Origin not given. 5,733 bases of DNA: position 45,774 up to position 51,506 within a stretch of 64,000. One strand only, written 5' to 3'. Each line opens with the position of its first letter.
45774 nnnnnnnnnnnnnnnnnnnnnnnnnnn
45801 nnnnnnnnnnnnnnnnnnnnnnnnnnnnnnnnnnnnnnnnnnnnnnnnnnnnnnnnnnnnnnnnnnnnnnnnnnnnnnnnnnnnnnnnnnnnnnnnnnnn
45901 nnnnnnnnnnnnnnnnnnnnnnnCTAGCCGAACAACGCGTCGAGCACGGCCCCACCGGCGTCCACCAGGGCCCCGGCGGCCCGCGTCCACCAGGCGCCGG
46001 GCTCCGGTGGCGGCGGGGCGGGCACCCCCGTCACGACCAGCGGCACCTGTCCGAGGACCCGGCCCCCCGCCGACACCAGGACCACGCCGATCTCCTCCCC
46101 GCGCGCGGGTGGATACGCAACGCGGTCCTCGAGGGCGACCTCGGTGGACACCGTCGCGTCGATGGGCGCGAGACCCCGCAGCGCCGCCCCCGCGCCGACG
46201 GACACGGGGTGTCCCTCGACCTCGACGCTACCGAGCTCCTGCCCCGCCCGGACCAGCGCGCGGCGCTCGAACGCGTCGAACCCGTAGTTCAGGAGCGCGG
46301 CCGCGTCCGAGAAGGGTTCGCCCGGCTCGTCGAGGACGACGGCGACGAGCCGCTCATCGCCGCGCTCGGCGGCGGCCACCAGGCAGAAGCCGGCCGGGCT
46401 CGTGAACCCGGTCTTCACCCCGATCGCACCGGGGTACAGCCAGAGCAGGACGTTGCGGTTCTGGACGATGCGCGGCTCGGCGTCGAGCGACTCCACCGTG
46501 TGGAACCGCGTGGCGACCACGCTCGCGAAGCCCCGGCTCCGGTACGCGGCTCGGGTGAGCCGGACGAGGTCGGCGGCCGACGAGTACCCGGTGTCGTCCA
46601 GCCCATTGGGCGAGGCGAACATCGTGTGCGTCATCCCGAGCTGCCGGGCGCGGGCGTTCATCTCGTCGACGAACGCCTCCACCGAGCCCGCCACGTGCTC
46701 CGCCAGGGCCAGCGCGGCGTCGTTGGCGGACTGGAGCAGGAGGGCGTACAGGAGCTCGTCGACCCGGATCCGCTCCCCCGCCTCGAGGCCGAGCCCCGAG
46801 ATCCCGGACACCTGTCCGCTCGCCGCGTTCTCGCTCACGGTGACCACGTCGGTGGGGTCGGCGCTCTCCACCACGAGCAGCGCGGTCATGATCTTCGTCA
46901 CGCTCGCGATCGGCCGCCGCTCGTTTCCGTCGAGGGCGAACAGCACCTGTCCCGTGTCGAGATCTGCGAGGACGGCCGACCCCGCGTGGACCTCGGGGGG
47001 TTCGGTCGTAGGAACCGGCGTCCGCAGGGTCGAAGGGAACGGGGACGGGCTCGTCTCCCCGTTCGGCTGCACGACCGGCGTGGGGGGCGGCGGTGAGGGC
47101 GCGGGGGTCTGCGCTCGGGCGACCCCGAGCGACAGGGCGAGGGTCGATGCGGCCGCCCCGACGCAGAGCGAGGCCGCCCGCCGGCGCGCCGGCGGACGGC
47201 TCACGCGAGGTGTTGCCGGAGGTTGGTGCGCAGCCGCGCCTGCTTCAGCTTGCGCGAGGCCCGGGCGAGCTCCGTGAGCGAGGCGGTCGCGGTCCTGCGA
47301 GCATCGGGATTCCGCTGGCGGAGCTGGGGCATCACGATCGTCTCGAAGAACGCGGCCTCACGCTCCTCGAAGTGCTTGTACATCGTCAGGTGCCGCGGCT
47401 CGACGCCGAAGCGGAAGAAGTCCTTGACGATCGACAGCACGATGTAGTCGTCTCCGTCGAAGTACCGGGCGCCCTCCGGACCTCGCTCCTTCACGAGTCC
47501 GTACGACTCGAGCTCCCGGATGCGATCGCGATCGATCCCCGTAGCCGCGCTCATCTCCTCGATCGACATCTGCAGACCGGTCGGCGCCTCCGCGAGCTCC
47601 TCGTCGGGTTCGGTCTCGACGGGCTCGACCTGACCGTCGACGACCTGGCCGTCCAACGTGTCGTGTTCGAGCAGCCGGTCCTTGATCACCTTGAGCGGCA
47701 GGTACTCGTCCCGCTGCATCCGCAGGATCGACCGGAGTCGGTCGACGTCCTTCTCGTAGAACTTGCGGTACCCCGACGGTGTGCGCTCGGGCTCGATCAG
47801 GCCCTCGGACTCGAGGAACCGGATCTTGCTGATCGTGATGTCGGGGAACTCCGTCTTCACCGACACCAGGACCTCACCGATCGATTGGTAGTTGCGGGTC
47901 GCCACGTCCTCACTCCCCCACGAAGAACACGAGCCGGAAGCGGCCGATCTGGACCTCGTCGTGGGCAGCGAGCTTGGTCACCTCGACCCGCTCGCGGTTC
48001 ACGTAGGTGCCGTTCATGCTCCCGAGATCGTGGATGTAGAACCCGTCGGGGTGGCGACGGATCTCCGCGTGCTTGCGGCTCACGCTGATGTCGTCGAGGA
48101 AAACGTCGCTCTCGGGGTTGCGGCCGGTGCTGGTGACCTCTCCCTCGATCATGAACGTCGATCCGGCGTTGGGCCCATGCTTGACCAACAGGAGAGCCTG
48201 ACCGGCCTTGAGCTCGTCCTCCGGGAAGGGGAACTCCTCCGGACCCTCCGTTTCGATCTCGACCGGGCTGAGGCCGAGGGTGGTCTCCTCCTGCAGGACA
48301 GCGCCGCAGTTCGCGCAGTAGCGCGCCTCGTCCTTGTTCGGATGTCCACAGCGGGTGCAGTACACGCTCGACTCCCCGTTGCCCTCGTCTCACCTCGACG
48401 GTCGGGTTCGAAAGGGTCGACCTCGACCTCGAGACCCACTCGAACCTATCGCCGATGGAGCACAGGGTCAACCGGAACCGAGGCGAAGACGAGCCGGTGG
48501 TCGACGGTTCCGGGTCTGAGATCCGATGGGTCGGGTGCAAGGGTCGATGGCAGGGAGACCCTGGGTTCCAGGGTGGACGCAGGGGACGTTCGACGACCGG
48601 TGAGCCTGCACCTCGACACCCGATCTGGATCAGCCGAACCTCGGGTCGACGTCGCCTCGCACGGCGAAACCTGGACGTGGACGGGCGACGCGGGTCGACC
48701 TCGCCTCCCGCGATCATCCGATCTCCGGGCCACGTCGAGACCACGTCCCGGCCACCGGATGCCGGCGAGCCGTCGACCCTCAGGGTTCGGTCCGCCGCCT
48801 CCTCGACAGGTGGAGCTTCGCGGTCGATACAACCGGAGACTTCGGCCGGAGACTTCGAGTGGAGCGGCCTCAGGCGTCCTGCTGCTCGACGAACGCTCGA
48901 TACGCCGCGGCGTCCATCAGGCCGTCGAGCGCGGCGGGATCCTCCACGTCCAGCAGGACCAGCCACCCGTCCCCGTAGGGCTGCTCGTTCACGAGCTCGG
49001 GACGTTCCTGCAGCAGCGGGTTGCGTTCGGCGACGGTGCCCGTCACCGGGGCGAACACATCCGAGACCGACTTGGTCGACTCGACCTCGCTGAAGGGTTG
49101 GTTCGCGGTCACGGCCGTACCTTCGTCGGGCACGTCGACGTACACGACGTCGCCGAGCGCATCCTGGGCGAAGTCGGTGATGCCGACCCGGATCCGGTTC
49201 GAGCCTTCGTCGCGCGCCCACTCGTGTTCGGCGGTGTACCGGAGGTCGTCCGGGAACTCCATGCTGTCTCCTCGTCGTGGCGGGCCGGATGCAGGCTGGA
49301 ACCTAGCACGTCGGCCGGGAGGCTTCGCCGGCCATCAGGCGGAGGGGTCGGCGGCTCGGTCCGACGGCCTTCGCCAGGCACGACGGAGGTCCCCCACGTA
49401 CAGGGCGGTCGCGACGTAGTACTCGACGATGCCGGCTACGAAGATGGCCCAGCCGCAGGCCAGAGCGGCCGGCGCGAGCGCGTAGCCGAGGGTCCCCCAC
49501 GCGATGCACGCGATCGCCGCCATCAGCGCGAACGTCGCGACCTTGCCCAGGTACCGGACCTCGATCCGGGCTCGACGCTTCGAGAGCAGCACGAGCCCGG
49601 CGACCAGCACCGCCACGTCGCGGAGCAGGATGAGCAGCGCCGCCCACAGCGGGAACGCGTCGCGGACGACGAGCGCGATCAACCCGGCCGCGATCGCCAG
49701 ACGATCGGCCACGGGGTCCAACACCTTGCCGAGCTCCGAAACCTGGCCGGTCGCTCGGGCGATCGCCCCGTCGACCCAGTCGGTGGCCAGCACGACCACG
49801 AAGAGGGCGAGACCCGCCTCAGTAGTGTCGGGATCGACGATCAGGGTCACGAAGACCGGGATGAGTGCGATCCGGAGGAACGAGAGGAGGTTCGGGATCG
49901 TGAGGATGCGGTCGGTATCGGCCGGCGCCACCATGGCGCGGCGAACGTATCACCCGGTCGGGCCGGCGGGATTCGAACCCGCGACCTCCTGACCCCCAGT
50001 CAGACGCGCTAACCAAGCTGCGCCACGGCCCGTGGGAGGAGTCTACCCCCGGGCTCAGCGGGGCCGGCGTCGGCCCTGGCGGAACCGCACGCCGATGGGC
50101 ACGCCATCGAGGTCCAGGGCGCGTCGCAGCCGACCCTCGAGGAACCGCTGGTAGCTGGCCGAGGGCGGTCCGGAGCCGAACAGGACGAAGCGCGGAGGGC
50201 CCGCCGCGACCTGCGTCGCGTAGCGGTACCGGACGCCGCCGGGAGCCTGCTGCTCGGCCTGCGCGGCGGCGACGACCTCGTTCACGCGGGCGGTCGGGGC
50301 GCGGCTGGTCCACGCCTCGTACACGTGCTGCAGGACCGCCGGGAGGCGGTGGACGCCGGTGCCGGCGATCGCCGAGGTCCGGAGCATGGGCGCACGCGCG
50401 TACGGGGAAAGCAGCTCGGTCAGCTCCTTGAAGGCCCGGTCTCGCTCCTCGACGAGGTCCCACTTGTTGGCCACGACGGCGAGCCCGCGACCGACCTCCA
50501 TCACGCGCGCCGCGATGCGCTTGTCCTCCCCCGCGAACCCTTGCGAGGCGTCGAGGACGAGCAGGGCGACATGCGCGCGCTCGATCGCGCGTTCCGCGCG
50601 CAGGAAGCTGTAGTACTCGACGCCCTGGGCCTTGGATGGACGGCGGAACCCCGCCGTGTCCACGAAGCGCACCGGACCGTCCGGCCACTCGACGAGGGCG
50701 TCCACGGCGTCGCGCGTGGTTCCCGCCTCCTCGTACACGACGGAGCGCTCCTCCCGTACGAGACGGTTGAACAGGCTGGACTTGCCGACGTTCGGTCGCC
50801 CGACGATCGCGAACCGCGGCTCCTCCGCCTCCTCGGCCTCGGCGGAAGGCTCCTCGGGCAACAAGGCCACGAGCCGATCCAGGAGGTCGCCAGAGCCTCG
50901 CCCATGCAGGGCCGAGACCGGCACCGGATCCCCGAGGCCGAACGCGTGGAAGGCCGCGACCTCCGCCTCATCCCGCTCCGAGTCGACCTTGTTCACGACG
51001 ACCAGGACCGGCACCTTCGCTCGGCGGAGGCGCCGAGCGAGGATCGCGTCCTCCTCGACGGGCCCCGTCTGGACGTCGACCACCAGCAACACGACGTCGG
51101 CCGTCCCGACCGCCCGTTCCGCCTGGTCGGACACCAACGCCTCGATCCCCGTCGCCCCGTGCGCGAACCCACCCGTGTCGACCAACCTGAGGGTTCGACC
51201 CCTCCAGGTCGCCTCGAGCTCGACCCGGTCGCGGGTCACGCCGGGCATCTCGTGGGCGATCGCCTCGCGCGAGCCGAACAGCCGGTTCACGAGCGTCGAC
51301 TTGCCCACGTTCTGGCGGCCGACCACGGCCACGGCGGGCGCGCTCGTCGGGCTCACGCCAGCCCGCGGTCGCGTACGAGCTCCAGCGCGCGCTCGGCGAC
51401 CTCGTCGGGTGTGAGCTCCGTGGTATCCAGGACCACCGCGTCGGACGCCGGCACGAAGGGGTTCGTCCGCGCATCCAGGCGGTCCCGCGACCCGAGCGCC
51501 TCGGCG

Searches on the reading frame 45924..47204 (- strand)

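Call 10: search_protein_families(library=pfam, proteins=[window:45924-47204:-], max_evalue=0.0001)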
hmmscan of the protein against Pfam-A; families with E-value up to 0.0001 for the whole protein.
window:45924-47204:- (426 aa): 2 families
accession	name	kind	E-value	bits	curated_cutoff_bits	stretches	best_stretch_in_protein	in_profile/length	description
PF00768.25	Peptidase_S11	-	3.7e-63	213.6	27.6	1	66-293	4-237/239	D-alanyl-D-alanine carboxypeptidase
PF13354.11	Beta-lactamase2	-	2.5e-11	43.8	22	1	77-223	2-149/214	Beta-lactamase enzyme family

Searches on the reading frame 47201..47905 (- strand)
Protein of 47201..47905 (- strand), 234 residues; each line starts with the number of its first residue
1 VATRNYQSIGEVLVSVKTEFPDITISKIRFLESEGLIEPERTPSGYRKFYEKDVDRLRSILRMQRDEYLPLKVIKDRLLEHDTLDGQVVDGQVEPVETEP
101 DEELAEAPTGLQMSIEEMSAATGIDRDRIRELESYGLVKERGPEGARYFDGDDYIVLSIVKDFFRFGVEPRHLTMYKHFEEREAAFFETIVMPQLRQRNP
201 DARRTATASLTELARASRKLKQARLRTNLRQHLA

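Call 10: search_protein_families(library=pfam, proteins=[window:47201-47905:-], max_evalue=0.0001)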
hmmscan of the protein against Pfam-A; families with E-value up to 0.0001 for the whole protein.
window:47201-47905:- (234 aa): 3 families
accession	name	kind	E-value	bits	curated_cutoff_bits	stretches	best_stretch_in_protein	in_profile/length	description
PF13411.12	MerR_1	-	1.7e-16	60.5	21.6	1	23-78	12-66/69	MerR HTH family regulatory protein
PF00376.29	MerR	-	2.9e-13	49.8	28.2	1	18-49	6-38/38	MerR family regulatory protein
PF13591.12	MerR_2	-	2.6e-09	37.2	29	0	23-67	12-55/84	MerR HTH family regulatory protein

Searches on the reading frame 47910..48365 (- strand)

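Call 10: search_protein_families(library=pfam, proteins=[window:47910-48365:-], max_evalue=0.0001)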
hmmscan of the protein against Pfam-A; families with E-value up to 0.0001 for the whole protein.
window:47910-48365:- (151 aa): 5 families
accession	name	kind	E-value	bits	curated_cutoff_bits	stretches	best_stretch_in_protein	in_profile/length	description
PF00498.31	FHA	-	2.4e-20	73.1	20.7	1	79-141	2-67/67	FHA domain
PF16697.10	Yop-YscD_cpl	-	1.3e-17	64.2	33.2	1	63-147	4-90/94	Inner membrane component of T3SS, cytoplasmic domain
PF13240.11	Zn_Ribbon_1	-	9.3e-09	35.3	25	1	2-24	1-23/23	zinc-ribbon domain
PF13248.11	Zn_ribbon_3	-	2.1e-05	24.2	27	1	2-24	4-26/26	zinc-ribbon domain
PF12773.13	DZR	-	2.2e-05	25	27.3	1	3-25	1-23/45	Double zinc ribbon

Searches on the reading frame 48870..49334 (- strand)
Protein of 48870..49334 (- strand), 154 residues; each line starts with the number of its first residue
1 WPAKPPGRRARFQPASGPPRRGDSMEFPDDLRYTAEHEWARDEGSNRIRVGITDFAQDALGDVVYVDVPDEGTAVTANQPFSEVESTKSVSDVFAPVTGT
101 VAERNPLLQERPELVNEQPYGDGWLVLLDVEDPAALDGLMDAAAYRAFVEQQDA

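Call 10: search_protein_families(library=pfam, proteins=[window:48870-49334:-], max_evalue=0.0001)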
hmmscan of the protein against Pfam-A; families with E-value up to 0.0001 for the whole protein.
window:48870-49334:- (154 aa): 1 family
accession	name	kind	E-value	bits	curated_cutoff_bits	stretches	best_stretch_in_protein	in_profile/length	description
PF01597.25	GCV_H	-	5.2e-41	139.8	22.2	1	31-151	1-121/122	Glycine cleavage H-protein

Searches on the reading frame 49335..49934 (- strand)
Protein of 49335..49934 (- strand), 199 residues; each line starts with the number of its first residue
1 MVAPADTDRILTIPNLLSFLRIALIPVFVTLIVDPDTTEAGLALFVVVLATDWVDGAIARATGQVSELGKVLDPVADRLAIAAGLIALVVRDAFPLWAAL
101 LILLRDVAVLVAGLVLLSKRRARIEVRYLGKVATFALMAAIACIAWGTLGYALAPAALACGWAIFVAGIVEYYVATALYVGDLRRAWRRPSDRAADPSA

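Call 93: search_protein_families(library=pfam, proteins=[window:49335-49934:-], max_evalue=0.00001)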
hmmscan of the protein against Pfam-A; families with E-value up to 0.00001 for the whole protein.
window:49335-49934:- (199 aa): 1 family
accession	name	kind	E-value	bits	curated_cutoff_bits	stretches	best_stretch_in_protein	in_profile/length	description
PF01066.26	CDP-OH_P_transf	-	8.4e-36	124.1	22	1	11-161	1-150/152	CDP-alcohol phosphatidyltransferase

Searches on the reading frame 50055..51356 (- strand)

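Call 77: search_protein_families(library=pfam, proteins=[window:50055-51356:-], max_evalue=0.00001)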
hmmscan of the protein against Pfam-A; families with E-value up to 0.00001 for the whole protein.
window:50055-51356:- (433 aa): 10 families
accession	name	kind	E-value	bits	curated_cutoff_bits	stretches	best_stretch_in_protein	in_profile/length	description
PF01926.29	MMR_HSR1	-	1e-49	167.8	21.9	2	9-123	2-113/113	50S ribosome-binding GTPase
PF02421.24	FeoB_N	-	2.9e-23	82.5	27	2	9-130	3-121/156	Ferrous iron transport protein B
PF00009.33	GTP_EFTU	-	1.6e-21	77.2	26.5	2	41-167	56-187/188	Elongation factor Tu GTP binding domain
PF14714.11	KH_dom-like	-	8.3e-17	61.7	27.3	1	352-426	1-81/81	KH-domain-like of EngA bacterial GTPase enzymes, C-terminal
PF00350.29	Dynamin_N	-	6.3e-15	56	27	0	9-43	1-34/168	Dynamin family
PF04548.22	AIG1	-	1.5e-10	41.2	27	1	10-107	4-104/212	AIG1 family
PF03193.22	RsgA_GTPase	-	2.2e-09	37.8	30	0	83-205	20-132/174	RsgA GTPase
PF00071.28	Ras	-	6.4e-08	32.8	21.6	0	182-337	2-151/162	Ras family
PF08477.19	Roc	-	1.1e-07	32.6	27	0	9-125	2-119/119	Ras of Complex, Roc, domain of DAPkinase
PF02492.25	cobW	-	4e-06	27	20.7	0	58-134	88-163/180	CobW/HypB/UreG, nucleotide-binding domain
